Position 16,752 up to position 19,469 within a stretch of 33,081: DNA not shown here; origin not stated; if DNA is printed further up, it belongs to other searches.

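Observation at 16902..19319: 805-aa LanB-type glutamylation-domain protein without elimination domain, cyclase or visible precursor (split-LanB / PEARL-like?)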

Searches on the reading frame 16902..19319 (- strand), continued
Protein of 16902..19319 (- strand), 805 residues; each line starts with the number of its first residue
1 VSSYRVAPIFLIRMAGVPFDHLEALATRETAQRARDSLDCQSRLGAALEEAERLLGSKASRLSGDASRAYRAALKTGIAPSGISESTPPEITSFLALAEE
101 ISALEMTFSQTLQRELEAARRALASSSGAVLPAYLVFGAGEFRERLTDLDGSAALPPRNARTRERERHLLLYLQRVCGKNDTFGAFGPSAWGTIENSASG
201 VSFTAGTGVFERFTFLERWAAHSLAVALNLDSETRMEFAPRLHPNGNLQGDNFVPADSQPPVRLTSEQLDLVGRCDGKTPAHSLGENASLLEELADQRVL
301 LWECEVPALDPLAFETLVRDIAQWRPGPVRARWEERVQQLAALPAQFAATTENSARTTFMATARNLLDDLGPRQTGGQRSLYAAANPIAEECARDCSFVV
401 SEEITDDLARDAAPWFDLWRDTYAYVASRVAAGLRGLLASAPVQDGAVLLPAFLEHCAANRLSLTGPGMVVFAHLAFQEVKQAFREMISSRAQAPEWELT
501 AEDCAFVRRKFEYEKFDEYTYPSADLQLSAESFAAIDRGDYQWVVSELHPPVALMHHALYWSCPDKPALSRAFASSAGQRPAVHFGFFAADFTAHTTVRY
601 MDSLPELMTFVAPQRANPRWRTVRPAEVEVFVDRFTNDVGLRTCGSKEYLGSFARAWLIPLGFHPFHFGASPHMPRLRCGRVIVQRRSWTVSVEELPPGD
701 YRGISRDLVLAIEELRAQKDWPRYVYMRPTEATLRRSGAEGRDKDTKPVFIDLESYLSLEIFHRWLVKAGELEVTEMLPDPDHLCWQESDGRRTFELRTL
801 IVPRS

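Call 31: predict_structure(alignment_id=A1)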
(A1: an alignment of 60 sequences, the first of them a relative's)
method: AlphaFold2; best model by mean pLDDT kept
length: 792 residues; sequences in the alignment: 60
mean_pLDDT: 84.1   pTM: 0.82
mean pLDDT of the five models: 84.1, 82.7, 80.4, 78.7, 76.3
residues with pLDDT >= 90: 314; 70-90: 385; 50-70: 76; < 50: 17
segments of 3 or more residues with pLDDT < 50: 125-127, 362-370, 576-579
pLDDT, mean of each block of 10 residues (from residue 1): 78 96 95 92 81 85 81 83 92 95 95 84 57 64 86 87 71 68 81 76 84 92 94 91 86 93 92 89 94 83 93 95 94 88 86 81 47 72 83 91 89 89 90 89 84 68 87 83 91 92 79 87 90 82 72 87 86 55 77 88 87 92 89 90 68 68 92 92 91 96 94 85 58 79 96 91 89 75 76 66
secondary structure, 60 per line:
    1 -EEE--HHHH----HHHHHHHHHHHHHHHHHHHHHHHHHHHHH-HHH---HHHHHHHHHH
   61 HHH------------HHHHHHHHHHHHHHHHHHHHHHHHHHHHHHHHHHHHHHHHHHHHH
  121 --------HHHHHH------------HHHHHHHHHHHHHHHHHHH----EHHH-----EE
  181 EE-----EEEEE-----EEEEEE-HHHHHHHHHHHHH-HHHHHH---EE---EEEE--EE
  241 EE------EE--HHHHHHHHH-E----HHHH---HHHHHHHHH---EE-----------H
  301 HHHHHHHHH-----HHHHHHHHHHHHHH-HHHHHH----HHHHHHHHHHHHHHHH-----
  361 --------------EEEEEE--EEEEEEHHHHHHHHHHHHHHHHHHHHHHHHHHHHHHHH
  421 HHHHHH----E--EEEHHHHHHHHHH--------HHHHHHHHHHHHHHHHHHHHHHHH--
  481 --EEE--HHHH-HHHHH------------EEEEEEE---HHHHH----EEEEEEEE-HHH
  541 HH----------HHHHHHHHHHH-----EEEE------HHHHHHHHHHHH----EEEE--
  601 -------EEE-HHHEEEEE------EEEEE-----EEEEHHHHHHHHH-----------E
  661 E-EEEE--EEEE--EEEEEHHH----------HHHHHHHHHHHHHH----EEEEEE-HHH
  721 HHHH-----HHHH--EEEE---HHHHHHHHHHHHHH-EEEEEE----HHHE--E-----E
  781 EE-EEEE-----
elements in order (helices of 4 or more, strands of 3 or more residues): E2-4 H7-10 H15-43 H51-63 H76-120 H129-134 H147-165 E179-182 E188-192 E198-203 H205-217 H219-224 E233-236 E239-242 H253-261 H268-271 H275-283 H300-309 H315-328 H330-335 H340-355 E375-380 E383-388 H389-426 E434-436 H437-446 H455-478 E483-485 H488-491 H493-497 E510-516 H520-524 E529-536 H538-542 H553-563 E569-572 H579-590 E595-598 E608-610 E615-619 E626-630 E636-639 H640-648 E663-666 E669-672 E675-679 H693-706 E711-716 H718-724 H730-733 E736-739 H743-756 E758-763 E780-782 E784-787
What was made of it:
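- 16902..19319 (-): 805-aa stand-alone LanB-glutamylation-domain / PEARL-like protein (GTG start at 19319, TGA stop at 16904..16902). AF2 model with pLDDT 84 and pTM 0.82 (call 31).
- On LanB glutamylation-domain superfamily (Pfam PF04738, Lant_dehydr_N): The AF2 model (pLDDT 84, pTM 0.82; call 31) matches only TbtB, GodF, MibB, MadB and NisB at E<=1e-15.
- AF2 model with pLDDT 84 (call 31).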

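Call 33: fold_search(model_id=the predicted structure, library=pdb)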
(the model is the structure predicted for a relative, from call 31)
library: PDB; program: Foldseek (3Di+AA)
matches with E <= 10: 96; with E <= 0.001: 11
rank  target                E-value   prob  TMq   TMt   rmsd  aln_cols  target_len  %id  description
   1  6ec7                  9.5e-22  1.00  0.61  0.61   9.0       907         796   15  Glutamylation domain, TbtB, from thiomuracin biosynthesis (released 2019-08-14)
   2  6ec8                  6.1e-21  1.00  0.63  0.62   8.6       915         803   14  Glutamylation domain, TbtB, from thiomuracin biosynthesis bound to 5'-phosphodesmethylglutamycin (released 2019-06-19)
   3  9jhq                  4.7e-19  1.00  0.61  0.59   9.2       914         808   16  Crystal structure of GodF, a post-translational modification enzyme involved in the biosynthesis of goadsporin (released 2025-09-10)
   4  5ehk_A                7.4e-19  1.00  0.58  0.45   6.6       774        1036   16  Crystal structure of tRNA dependent lantibiotic dehydratase MibB from Microbispora sp. 107891 (released 2016-03-02)
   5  9g05_A                1.5e-16  1.00  0.57  0.46   7.1       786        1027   10  Structure of MadB, a class I dehydrates from Clostridium maddingley, in complex with its substrate (released 2025-07-16)
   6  9g04_A                2.1e-16  1.00  0.56  0.46   7.5       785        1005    9  Structure of MadB, a class I dehydrates from Clostridium maddingley in the apo state (released 2025-07-16)
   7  6m7y_B                3.5e-16  1.00  0.58  0.50   6.9       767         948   10  Dehydratase, NisB, bound to a non-eliminable substrate analog (released 2019-08-14)
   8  9g04_B                7.8e-16  1.00  0.56  0.45   7.5       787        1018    9  Structure of MadB, a class I dehydrates from Clostridium maddingley in the apo state (released 2025-07-16)
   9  6m7y_A                8.2e-16  1.00  0.54  0.46   8.1       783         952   11  Dehydratase, NisB, bound to a non-eliminable substrate analog (released 2019-08-14)
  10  4wd9_A                1.2e-15  1.00  0.57  0.48   7.3       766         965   10  Crystal structure of tRNA-dependent lantibiotic dehydratase NisB in complex with NisA leader peptide (released 2014-10-29)
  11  4wd9_B                2.2e-15  1.00  0.57  0.48   6.9       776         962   10  Crystal structure of tRNA-dependent lantibiotic dehydratase NisB in complex with NisA leader peptide (released 2014-10-29)
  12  7mq8_SB               1.7e-01  0.25  0.09  0.14  13.2       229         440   13  Cryo-EM structure of the human SSU processome, state pre-A1 (released 2021-09-22)
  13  9n73_SB               5.8e-01  0.15  0.09  0.14  14.2       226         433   13  SSU processome maturation and disassembly, State G (released 2025-10-29)
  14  3nvi_A                7.1e-01  0.12  0.08  0.17  13.9       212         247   14  Structure of N-terminal truncated Nop56/58 bound with L7Ae and box C/D RNA (released 2011-07-20)
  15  6zqa_CE               7.5e-01  0.12  0.08  0.12  15.6       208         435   14  Cryo-EM structure of the 90S pre-ribosome from Saccharomyces cerevisiae, state A (Poly-Ala) (released 2020-09-23)
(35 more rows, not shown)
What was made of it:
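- On LanB glutamylation-domain superfamily (Pfam PF04738, Lant_dehydr_N): The next hit has E 0.17 (call 33).
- Closest known: ATP-grasp amide ligases acting on C-terminal carboxylates. Same: Weak, non-significant RimK hits appear in the Foldseek tail (call 33).
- The best structural matches are the split-LanB glutamylation proteins TbtB and GodF, which have the same size of about 800 aa (call 33).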

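Call 35: search_solved_structures(query=A1, max_evalue=10, show_alignments=4)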
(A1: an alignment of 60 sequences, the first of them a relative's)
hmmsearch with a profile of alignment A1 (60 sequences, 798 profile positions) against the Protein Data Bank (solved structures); distinct sequences matched with E-value up to 10: 2.
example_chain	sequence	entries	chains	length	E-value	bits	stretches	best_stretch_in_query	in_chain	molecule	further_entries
6ec7_A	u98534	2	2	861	2.2e-06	29.4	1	665-776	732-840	Lantibiotic dehydratase domain protein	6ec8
8qad_A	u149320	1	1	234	3.8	8.8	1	277-366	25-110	sc-apCC-6-LLIA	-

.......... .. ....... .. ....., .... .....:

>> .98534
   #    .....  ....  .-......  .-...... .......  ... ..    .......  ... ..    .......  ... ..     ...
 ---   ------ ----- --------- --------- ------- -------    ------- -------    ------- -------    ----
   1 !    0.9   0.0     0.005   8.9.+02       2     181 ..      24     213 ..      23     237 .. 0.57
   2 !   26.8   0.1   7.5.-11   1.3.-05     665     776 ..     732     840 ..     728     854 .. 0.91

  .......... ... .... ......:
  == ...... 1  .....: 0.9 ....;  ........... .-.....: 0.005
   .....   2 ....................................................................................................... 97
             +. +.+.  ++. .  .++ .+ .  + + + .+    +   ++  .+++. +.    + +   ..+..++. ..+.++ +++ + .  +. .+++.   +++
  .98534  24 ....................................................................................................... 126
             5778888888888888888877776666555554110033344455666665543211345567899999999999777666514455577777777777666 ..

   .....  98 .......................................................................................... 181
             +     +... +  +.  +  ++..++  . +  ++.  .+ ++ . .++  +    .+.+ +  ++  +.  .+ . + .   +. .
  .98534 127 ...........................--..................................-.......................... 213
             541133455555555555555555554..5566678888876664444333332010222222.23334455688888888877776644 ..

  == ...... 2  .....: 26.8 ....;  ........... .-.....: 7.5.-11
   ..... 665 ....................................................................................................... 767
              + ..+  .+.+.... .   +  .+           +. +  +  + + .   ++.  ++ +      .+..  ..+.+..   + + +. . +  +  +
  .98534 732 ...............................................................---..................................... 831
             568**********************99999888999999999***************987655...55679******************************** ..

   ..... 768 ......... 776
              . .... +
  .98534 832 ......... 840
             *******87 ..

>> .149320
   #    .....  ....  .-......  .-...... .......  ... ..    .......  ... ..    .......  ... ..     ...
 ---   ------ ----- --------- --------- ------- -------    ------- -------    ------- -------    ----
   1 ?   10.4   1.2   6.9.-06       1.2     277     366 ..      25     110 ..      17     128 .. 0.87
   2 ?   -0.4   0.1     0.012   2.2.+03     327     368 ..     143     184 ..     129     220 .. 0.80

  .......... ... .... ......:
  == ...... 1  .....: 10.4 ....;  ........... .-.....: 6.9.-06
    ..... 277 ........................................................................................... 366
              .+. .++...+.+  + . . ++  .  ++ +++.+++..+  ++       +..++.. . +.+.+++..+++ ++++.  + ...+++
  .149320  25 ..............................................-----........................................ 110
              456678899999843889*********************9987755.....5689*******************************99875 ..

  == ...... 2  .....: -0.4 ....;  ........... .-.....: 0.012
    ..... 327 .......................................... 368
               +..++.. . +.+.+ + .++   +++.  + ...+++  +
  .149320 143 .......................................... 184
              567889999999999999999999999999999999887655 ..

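Call 40: search_protein_representatives(alignment_id=A1)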
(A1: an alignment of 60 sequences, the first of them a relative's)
Query: 60 sequences, 798 profile positions. Proteins with E-value up to 0.001 (for the whole library): 2765; up to 1e-10: 1759; up to 1e-30: 698. The best 150 are listed.
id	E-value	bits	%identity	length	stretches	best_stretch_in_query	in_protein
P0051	0.0e+00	1346.3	-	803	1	2-797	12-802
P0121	9.1e-255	864.2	-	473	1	325-797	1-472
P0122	2.1e-252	856.3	-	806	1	2-797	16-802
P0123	7.5e-249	844.6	-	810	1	2-797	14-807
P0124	9.1e-247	837.7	-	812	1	2-797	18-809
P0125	6.1e-236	801.9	-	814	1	2-795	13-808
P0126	1.9e-230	783.7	-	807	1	2-797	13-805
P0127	3.9e-225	766.2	-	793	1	1-796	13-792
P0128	2.2e-222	757.1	-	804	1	2-797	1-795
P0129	8.9e-221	751.7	-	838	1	2-795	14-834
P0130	2.3e-214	730.6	-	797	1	1-796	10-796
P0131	9.1e-213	725.3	-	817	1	2-797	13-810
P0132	1.1e-211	721.7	-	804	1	2-797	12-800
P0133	9.4e-209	712.0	-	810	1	2-797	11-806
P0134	1.2e-208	711.6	-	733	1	72-797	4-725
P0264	1.5e-47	178.8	-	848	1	2-795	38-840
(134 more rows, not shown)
